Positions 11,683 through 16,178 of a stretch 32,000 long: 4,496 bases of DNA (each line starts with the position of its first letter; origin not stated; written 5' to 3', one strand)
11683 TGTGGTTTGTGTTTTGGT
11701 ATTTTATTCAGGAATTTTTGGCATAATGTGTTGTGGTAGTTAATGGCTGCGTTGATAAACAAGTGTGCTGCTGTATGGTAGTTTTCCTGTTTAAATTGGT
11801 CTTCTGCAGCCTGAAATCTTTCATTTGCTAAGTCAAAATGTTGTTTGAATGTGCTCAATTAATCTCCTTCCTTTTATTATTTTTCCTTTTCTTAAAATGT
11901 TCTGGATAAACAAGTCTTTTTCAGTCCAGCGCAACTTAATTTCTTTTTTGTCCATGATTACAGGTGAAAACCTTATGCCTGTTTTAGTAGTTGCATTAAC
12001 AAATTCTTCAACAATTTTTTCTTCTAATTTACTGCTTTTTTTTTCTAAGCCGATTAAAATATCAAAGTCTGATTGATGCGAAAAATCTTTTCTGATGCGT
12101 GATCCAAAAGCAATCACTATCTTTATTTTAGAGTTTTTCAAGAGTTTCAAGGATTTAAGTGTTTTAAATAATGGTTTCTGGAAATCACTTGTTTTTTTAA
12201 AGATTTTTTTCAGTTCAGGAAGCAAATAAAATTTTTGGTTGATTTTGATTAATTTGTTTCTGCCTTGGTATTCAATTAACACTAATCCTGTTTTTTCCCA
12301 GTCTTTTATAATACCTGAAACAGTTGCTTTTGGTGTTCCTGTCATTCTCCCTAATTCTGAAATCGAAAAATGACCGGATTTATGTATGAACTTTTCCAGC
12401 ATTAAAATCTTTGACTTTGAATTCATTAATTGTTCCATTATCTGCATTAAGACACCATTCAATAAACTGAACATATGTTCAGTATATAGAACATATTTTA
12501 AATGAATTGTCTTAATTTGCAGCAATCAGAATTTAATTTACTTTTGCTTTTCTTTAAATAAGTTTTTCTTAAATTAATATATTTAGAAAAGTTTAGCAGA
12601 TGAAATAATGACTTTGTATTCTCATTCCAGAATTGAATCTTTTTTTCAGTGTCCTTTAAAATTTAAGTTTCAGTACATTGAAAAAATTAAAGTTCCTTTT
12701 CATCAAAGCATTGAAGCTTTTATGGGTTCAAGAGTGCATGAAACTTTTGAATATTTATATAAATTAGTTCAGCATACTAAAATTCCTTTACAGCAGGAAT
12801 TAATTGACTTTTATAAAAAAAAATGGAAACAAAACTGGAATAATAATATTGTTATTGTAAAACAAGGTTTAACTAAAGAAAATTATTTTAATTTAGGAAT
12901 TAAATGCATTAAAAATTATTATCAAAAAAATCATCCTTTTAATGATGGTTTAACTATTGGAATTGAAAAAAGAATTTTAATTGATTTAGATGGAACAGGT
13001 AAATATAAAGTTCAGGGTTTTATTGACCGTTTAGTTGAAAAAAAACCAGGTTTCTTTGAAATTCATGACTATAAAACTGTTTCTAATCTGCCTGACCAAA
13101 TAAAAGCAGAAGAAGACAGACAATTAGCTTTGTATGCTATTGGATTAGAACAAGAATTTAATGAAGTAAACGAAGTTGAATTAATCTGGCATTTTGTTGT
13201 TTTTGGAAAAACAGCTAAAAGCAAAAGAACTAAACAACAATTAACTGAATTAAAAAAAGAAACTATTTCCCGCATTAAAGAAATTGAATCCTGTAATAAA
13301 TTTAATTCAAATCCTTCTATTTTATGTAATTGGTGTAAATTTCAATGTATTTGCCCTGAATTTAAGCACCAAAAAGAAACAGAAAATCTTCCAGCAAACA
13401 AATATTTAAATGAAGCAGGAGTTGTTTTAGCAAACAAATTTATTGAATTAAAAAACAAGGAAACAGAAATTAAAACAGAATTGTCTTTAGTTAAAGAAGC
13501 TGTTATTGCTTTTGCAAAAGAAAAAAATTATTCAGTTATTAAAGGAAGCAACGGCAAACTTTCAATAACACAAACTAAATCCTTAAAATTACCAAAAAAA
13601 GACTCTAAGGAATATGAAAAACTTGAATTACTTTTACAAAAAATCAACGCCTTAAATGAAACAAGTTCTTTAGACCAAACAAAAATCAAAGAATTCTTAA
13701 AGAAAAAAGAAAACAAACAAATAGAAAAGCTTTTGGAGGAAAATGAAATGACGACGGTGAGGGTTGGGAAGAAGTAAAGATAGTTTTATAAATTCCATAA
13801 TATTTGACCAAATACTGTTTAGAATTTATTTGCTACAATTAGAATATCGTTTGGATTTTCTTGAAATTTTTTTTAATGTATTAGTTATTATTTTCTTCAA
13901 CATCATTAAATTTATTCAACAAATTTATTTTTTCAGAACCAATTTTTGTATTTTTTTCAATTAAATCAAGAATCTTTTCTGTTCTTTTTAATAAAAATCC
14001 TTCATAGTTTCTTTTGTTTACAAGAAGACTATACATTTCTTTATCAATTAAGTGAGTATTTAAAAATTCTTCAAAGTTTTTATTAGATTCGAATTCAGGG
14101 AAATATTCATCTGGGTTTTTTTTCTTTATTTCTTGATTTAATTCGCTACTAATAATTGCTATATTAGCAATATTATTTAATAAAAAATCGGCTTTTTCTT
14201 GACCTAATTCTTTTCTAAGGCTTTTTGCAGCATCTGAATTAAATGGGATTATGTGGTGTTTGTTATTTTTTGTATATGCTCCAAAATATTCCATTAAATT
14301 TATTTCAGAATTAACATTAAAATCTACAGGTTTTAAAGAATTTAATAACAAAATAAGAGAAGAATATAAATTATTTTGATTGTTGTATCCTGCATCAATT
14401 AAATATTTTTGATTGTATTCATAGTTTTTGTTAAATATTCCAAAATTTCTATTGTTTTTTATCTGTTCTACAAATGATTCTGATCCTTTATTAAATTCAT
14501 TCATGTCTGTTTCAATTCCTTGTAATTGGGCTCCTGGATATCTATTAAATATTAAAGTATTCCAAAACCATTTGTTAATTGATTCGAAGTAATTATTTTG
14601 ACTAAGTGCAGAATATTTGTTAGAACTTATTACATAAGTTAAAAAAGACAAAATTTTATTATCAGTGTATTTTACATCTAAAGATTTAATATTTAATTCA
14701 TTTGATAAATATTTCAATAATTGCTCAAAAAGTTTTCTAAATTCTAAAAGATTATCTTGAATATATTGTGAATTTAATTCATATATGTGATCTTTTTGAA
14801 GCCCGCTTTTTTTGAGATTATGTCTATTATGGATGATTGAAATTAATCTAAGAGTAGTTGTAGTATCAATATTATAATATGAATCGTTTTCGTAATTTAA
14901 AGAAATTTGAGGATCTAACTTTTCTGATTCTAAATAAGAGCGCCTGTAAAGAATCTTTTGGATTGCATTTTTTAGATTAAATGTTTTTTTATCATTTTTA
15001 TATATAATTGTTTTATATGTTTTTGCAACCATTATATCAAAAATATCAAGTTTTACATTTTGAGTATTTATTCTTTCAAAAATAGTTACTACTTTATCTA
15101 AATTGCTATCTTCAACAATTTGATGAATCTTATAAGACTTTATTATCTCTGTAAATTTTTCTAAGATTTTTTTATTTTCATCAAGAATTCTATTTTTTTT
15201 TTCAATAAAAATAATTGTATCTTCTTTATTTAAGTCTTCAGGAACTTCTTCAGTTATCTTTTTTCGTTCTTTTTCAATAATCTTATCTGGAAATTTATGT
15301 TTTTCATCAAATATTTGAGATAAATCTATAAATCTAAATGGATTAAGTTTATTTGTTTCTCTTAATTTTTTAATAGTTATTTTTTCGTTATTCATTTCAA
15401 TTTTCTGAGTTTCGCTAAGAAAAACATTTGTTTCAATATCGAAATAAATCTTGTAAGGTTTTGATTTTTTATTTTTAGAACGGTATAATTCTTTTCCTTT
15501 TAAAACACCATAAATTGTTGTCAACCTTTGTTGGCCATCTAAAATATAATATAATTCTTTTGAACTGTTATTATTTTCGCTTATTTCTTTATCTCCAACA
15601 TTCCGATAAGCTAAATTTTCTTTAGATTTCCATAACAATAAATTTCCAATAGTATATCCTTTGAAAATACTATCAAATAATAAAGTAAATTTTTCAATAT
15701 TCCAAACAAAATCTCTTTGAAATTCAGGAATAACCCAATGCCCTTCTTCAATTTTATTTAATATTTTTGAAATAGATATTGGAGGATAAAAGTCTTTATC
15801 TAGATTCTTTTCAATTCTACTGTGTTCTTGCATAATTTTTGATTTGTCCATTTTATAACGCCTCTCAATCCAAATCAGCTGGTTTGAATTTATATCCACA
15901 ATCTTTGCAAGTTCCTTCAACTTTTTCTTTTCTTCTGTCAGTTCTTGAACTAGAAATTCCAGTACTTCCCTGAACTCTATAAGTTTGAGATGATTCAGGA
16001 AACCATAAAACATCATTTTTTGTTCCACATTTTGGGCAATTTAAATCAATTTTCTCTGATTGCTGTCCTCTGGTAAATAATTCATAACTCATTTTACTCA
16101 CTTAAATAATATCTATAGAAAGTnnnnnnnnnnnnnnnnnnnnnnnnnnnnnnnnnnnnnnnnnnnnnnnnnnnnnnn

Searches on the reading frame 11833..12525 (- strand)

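Call 5: search_protein_families(library=pfam, proteins=[window:11833-12525:-], max_evalue=0.01)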
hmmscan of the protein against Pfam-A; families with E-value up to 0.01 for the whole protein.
window:11833-12525:- (230 aa): 6 families
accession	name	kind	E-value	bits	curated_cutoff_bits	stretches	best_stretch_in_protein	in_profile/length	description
PF18765.7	Polbeta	-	1.4e-08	35.2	26.9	1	129-219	7-89/93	Polymerase beta, Nucleotidyltransferase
PF12802.13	MarR_2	-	2.6e-05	24.7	27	1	46-82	13-50/61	MarR family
PF01909.29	NTP_transf_2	-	7.1e-05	23.6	21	1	130-172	10-55/93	Nucleotidyltransferase domain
PF13545.12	HTH_Crp_2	-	0.0011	19.3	27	1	53-96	23-62/70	Crp-like helix-turn-helix domain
PF25787.1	HTH_SB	-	0.0035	17.5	43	1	48-81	19-51/53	Sleeping Beauty transposase HTH domain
PF13518.12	HTH_28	-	0.007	16.9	25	0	49-81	10-41/52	Helix-turn-helix domain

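Call 6: search_protein_families(library=padloc, proteins=[window:11833-12525:-], max_evalue=0.01)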
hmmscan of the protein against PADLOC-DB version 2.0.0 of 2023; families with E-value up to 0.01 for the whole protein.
window:11833-12525:- (230 aa): 19 families
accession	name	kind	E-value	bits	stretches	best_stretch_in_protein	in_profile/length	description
PDLC04368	PDC-M05A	-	8e-22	76.1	1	29-216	6-186/201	-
PDLC04372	PDC-M05A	-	8.2e-12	43.7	1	62-217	8-156/167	-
PDLC04369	PDC-M05A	-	2.3e-11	41.7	1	46-216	23-182/201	-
PDLC04903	PDC-S09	-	2e-09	35.7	1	122-215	14-106/108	-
PDLC04907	PDC-S09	-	9.3e-07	27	1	130-214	23-111/114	-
PDLC04902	PDC-S09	-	8.1e-06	24.1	1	126-167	13-54/97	-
PDLC01044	Csa3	-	1.2e-05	23.3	1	11-85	114-180/194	Type I-A associated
PDLC01438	Csa3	-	5e-05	21.5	1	35-200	146-290/305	"CAS-I,CAS-II,CAS-III,CAS-IV,CAS-V,CAS-VI; associated_signaling"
PDLC04906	PDC-S09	-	6e-05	21.4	1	127-169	17-59/98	-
PDLC04905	PDC-S09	-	9.4e-05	20.7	1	127-168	14-56/101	-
PDLC04904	PDC-S09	-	0.00035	18.7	1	126-166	17-57/104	-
PDLC01860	CARF3--CARF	-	0.00046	18.3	1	34-96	142-201/210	-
PDLC01879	CARF3--CARF_TM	-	0.00058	17.6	1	36-103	155-217/222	-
PDLC04370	PDC-M05A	-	0.001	17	1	30-162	8-139/194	-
PDLC01434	CasR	-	0.0014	16.5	1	5-96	104-183/191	"CAS-I,CAS-II,CAS-III,CAS-IV,CAS-V,CAS-VI; associated_signaling"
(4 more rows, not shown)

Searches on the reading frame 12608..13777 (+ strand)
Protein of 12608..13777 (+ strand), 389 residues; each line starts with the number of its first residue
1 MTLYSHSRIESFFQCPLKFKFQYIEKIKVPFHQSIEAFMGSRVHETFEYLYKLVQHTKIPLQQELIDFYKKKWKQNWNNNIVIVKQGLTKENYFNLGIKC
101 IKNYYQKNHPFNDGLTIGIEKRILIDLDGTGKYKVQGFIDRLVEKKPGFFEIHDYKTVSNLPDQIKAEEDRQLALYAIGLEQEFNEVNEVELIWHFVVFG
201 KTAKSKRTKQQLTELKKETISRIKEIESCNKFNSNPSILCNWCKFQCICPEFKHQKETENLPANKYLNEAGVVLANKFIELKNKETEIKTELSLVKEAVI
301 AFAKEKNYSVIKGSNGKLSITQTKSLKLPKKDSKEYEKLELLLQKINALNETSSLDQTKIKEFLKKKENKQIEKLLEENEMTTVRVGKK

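Call 5: search_protein_families(library=pfam, proteins=[window:12608-13777:+], max_evalue=0.01)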
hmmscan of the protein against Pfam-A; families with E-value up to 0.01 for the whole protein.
window:12608-13777:+ (389 aa): 2 families
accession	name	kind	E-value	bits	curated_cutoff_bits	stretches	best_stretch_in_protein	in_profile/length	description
PF12705.13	PDDEXK_1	-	8.9e-26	91.8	22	1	5-250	3-247/247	PD-(D/E)XK nuclease superfamily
PF10926.14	DUF2800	-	9.9e-07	28.7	21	1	7-372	7-346/368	Protein of unknown function (DUF2800)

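Call 6: search_protein_families(library=padloc, proteins=[window:12608-13777:+], max_evalue=0.01)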
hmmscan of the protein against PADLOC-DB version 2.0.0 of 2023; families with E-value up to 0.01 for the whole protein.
window:12608-13777:+ (389 aa): 4 families
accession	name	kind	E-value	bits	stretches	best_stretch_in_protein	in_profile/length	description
PDLC01250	Cas4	-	5.4e-09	34.6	1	131-250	58-168/168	"CAS-I,CAS-II,CAS-III,CAS-IV,CAS-V,CAS-VI; acquisition_associated"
PDLC00060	DruK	-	0.00015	19.3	1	142-253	149-263/347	PD-(D/E)XK nuclease superfamily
PDLC00944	Cas4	-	0.00071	17.8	1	109-249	47-176/177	Cas4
PDLC04205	HEC-01B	-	0.0016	16.2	0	128-172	9-54/213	-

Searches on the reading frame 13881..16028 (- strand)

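Call 5: search_protein_families(library=pfam, proteins=[window:13881-16028:-], max_evalue=0.01)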
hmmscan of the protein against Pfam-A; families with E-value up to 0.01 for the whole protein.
window:13881-16028:- (715 aa): 2 families
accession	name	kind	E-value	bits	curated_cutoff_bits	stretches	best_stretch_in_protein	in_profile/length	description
PF03235.19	GmrSD_N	-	4.5e-29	102.4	33.2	1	86-336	1-197/199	GmrSD restriction endonuclease, N-terminal domain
PF00589.27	Phage_integrase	-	0.0068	16.6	27.1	1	574-661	54-132/172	Phage integrase family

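Call 6: search_protein_families(library=padloc, proteins=[window:13881-16028:-], max_evalue=0.01)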
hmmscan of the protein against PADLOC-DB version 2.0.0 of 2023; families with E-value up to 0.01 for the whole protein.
window:13881-16028:- (715 aa): 4 families
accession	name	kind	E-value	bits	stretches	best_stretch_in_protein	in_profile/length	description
PDLC04709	PDC-M55C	-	1.9e-34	117.2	2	86-200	17-132/554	-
PDLC04151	HEC-05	-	9.2e-27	92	1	80-694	22-593/600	-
PDLC04150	HEC-05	-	6.8e-24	82.6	1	80-690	4-577/583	-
PDLC04153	HEC-05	-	5.6e-11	39.3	1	81-182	4-118/621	-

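Call 7: search_protein_families(library=ncbifam, proteins=[window:13881-16028:-], max_evalue=1)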
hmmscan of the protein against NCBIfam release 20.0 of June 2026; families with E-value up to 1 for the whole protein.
window:13881-16028:- (715 aa): 0 families

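Call 18: search_protein_families(library=phrogs, proteins=[window:13881-16028:-], max_evalue=0.1)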
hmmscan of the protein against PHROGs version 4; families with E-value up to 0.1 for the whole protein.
window:13881-16028:- (715 aa): 3 families
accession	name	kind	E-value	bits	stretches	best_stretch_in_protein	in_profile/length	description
phrog_17051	-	unknown function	5.2e-15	56.3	1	80-335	3-259/584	-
phrog_2598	-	unknown function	1.2e-10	42.1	1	59-461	8-285/352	-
phrog_1583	-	unknown function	4e-07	30.1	1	86-447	23-279/417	-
